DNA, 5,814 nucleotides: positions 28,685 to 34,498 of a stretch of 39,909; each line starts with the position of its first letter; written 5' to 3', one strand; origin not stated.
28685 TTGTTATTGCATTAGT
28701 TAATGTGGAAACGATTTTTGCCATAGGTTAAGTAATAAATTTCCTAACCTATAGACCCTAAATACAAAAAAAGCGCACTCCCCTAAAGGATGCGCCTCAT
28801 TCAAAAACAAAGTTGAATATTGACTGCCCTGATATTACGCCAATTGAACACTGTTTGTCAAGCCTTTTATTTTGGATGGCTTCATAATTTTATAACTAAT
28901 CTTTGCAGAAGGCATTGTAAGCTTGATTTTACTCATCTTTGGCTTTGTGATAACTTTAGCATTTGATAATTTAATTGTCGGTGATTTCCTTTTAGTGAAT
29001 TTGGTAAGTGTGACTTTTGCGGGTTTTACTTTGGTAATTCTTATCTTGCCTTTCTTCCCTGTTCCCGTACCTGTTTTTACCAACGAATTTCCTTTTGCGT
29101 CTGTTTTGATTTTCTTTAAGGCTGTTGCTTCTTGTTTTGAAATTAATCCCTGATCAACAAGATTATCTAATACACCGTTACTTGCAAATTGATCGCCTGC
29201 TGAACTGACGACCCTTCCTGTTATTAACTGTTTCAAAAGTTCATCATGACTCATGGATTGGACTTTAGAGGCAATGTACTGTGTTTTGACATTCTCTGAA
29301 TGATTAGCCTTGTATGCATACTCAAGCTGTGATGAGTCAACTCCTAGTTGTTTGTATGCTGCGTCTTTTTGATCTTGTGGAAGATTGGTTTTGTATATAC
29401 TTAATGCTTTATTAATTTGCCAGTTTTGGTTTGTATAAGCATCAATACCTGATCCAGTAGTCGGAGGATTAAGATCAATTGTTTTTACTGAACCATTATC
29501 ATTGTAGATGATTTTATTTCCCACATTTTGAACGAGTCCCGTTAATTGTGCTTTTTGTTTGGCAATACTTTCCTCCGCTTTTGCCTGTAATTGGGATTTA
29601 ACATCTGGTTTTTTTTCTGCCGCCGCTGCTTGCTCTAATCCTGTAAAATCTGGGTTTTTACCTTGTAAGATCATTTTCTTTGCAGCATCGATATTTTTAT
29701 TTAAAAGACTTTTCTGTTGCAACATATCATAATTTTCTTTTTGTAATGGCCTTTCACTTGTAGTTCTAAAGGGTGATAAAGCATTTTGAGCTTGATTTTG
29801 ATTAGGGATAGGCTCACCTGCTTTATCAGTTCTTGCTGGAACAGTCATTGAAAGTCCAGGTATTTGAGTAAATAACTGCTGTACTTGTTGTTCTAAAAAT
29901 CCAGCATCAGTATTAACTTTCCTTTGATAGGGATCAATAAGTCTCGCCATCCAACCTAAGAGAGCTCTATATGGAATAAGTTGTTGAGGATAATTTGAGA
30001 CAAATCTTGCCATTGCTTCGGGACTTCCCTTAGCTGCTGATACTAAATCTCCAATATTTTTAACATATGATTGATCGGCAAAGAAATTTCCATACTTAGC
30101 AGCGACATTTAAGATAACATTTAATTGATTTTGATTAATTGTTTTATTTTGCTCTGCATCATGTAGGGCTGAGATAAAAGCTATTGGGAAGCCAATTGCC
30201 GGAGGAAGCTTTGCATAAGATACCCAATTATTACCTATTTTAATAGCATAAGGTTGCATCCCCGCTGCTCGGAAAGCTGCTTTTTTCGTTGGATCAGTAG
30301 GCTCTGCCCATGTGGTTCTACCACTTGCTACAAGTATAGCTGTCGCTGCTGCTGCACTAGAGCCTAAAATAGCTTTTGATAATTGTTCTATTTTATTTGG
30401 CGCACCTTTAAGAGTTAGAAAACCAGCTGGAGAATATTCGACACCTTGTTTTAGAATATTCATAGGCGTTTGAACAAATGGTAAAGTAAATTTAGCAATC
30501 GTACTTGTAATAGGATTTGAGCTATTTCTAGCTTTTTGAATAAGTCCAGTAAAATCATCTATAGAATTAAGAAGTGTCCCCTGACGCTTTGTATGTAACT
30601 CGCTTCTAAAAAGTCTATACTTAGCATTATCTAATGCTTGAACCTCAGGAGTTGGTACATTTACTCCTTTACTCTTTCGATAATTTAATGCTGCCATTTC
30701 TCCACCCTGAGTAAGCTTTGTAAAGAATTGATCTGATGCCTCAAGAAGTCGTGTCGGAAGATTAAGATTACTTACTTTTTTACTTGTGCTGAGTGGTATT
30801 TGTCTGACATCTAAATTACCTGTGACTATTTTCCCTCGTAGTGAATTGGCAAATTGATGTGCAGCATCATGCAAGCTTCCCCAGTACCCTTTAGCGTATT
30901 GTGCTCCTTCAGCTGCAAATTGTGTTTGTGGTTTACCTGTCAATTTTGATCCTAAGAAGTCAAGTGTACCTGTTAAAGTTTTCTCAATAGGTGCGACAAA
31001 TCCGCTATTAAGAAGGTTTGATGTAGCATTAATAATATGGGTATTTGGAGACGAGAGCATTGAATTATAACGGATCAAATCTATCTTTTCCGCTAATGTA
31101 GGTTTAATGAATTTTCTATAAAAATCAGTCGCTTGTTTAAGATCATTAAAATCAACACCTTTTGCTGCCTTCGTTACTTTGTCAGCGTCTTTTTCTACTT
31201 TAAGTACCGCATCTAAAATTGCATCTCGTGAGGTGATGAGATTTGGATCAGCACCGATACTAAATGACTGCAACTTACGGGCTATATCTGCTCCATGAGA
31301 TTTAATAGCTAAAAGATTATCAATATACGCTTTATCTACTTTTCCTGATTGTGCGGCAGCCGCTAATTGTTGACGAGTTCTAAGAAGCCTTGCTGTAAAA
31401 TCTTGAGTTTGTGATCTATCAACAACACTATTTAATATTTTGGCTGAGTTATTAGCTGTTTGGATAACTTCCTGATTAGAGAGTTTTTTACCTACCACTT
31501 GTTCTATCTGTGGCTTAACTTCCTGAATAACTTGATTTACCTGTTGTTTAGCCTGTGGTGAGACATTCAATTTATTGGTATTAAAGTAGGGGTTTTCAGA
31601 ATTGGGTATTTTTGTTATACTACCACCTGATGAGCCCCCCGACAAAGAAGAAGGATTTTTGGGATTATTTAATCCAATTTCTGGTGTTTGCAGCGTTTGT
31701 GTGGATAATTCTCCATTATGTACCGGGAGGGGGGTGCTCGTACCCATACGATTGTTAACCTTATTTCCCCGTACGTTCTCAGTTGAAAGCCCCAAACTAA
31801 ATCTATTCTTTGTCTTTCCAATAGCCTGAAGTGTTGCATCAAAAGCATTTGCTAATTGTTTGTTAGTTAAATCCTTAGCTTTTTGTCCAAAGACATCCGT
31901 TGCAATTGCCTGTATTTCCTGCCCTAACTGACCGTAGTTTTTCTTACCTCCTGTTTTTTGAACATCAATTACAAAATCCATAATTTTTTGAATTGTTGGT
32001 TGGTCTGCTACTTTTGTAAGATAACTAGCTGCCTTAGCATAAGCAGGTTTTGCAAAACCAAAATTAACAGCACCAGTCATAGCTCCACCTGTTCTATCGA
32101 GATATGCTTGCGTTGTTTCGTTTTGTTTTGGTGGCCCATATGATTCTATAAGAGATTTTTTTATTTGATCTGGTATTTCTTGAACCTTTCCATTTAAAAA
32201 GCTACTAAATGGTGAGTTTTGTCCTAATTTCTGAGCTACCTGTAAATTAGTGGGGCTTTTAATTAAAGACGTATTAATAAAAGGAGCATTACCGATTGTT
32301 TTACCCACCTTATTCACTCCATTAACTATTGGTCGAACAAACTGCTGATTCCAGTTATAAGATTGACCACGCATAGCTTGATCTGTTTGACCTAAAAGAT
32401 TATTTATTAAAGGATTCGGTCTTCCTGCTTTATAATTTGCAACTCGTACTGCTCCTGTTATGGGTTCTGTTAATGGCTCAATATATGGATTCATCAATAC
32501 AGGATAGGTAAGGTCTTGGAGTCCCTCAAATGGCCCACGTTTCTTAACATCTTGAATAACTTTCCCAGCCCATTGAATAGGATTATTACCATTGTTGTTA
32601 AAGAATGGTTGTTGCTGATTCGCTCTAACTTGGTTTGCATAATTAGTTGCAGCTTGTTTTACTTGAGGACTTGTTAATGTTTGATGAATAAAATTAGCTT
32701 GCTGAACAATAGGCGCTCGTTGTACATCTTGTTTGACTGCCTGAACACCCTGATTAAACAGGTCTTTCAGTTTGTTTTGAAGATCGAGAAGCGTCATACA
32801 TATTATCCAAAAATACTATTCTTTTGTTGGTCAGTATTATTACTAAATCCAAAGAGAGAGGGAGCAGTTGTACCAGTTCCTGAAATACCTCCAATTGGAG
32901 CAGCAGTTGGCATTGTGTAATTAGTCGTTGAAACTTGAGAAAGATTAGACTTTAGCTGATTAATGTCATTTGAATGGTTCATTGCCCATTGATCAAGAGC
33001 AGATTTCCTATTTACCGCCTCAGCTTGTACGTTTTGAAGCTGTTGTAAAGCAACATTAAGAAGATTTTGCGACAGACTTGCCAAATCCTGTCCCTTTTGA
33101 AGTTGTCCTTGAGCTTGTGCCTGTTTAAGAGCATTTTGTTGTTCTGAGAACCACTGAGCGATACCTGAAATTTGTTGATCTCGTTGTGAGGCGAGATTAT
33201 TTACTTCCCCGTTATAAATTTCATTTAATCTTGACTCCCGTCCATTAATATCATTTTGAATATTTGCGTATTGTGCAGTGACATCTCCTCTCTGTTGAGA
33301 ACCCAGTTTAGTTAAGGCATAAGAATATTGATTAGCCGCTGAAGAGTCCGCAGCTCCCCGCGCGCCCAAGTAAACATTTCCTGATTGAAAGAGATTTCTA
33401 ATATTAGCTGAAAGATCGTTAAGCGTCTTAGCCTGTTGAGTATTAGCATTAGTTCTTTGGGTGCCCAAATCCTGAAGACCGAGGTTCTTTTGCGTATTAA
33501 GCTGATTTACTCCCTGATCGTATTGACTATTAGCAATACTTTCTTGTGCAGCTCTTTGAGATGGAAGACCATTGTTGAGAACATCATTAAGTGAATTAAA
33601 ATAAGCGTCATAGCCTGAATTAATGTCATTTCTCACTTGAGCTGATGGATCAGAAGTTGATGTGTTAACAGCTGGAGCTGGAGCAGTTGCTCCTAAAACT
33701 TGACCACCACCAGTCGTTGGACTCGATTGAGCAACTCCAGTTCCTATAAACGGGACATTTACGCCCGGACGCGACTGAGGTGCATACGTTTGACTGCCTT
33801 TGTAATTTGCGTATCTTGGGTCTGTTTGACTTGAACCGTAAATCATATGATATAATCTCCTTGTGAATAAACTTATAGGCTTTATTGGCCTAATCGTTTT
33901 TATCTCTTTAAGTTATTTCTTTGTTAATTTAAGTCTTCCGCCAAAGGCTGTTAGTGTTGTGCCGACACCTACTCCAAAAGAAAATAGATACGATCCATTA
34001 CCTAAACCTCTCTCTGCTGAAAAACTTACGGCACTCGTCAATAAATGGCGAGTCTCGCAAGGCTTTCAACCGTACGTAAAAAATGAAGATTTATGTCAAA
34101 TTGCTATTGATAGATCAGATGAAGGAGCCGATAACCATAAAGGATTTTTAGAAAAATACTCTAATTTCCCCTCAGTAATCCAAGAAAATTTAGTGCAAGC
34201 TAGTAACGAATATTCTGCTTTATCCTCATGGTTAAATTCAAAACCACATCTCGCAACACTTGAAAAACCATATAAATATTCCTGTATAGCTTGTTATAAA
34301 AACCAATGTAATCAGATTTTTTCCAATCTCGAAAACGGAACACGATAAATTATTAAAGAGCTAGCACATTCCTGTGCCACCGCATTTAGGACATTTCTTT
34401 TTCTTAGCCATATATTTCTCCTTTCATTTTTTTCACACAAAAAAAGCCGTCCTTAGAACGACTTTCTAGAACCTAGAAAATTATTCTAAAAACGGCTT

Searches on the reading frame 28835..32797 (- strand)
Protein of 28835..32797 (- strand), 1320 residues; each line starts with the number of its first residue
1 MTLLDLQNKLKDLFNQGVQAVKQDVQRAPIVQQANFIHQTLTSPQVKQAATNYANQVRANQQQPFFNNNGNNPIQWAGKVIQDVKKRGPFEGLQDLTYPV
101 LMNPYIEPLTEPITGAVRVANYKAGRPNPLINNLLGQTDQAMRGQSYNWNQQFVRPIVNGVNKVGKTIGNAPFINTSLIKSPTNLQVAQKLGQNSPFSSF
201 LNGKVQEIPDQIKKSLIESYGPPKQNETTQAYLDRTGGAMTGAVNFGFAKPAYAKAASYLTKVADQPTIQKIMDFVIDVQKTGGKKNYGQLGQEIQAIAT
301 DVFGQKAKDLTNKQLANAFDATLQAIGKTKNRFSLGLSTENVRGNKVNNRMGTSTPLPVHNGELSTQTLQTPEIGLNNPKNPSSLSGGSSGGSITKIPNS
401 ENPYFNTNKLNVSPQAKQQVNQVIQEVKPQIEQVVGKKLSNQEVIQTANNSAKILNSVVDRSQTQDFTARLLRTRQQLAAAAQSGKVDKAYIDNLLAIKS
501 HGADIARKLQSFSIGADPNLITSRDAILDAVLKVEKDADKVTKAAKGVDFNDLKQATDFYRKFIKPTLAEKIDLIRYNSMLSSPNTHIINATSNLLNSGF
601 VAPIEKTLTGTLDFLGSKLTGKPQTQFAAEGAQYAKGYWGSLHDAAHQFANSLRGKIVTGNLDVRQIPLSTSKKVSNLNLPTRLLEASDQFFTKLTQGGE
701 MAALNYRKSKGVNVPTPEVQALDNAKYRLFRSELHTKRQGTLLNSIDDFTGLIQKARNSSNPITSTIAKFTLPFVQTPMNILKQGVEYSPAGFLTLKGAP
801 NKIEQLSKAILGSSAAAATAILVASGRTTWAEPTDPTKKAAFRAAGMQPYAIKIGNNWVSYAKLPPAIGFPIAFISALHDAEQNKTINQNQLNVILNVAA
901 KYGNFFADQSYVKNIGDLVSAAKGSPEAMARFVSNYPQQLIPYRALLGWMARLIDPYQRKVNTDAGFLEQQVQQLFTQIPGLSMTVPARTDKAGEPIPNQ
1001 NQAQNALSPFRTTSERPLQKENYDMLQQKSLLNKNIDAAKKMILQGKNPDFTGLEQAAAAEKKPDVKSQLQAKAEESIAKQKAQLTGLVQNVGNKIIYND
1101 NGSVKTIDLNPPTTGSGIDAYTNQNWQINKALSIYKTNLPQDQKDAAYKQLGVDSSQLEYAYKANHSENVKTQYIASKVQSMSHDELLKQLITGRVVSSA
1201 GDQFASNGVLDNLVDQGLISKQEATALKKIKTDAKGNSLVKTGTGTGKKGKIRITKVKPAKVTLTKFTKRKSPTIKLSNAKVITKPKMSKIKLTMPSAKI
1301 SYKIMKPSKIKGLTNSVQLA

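Call 9: search_protein_families(library=phrogs, proteins=[window:28835-32797:-])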
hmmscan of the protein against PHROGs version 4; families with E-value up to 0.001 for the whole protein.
window:28835-32797:- (1320 aa): 1 family
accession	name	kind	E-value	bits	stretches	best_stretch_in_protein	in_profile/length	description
phrog_6651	-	head and packaging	8.3e-23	81.3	1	808-1073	1022-1289/1375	internal virion protein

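Call 15: search_protein_families(library=pfam, proteins=[window:28835-32797:-], max_evalue=0.01)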
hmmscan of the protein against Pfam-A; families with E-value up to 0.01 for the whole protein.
window:28835-32797:- (1320 aa): 0 families

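Call 31: find_related_loci(query=window:28835-32797:-, collection=viral_contigs, flank=10000)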
Query window:28835-32797:- (1320 aa) in viral_contigs; peptide patterns used: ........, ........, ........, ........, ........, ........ (x = any residue, [..] = any of these).
8 stretches matched a pattern, but none encodes a relative of the query by tblastn (E <= 1e-3).

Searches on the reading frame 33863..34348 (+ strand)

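Call 39: search_protein_families(library=pfam, proteins=[window:33863-34348:+], max_evalue=0.1)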
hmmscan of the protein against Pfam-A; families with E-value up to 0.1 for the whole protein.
window:33863-34348:+ (161 aa): 1 family
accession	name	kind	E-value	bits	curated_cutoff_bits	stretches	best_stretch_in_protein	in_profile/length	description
PF00188.32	CAP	-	0.00022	22.5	21.1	1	57-150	2-108/117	Cysteine-rich secretory protein family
